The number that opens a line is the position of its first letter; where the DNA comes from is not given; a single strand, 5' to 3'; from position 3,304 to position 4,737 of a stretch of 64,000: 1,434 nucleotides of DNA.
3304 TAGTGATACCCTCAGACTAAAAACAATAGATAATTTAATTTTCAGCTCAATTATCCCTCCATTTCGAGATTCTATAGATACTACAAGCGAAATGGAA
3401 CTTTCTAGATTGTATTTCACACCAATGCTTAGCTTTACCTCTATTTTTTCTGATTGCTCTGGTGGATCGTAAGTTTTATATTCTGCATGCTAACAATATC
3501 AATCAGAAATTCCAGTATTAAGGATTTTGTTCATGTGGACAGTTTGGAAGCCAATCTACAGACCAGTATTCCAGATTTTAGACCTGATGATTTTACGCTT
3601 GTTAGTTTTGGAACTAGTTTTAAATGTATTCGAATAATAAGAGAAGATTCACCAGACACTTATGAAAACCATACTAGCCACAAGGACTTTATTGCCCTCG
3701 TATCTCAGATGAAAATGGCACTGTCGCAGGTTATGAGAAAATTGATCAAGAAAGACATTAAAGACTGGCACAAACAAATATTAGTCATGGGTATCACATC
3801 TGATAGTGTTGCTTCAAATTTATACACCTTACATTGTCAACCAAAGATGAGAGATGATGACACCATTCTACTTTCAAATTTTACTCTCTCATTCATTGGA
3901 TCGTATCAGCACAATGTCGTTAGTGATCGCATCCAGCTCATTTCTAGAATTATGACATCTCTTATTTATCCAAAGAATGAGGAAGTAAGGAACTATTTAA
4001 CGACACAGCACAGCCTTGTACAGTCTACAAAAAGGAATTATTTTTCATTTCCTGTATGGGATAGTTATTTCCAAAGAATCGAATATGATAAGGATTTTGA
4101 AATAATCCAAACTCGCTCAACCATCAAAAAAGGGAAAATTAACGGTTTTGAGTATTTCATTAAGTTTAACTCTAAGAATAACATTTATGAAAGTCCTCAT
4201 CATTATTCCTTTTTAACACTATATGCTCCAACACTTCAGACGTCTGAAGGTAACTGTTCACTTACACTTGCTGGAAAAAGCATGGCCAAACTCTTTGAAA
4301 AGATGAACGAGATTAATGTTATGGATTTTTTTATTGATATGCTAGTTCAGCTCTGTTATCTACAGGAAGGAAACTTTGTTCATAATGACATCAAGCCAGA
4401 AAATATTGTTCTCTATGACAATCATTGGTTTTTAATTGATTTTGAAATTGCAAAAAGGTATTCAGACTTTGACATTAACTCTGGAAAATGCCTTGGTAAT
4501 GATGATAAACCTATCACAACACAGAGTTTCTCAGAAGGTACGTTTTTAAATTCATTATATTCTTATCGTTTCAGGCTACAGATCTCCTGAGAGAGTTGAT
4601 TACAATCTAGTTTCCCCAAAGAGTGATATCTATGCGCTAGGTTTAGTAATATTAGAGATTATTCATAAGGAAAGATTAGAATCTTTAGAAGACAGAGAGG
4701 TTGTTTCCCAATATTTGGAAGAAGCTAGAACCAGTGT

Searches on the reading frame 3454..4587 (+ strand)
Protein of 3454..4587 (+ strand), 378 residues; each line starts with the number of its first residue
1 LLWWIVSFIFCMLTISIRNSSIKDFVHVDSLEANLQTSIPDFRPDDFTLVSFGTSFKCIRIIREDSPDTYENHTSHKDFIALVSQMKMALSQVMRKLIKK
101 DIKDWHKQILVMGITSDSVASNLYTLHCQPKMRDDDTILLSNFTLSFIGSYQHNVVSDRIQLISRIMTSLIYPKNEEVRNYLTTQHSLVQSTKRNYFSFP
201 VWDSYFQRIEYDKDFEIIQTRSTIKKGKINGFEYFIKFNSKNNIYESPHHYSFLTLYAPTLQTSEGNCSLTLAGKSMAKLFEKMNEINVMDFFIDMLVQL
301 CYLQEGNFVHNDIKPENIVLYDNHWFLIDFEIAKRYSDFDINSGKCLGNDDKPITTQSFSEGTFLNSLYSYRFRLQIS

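Call 41: search_protein_families(library=pfam, proteins=[window:3454-4587:+], max_evalue=0.01)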
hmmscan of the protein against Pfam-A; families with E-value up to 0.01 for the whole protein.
window:3454-4587:+ (378 aa): 2 families
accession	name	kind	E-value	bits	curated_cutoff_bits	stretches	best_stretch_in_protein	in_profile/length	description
PF00069.31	Pkinase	-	1.5e-06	28.3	31.7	1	276-337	84-149/263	Protein kinase domain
PF17667.7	Pkinase_fungal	-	0.00034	19.9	24.1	1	287-345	286-350/387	Fungal protein kinase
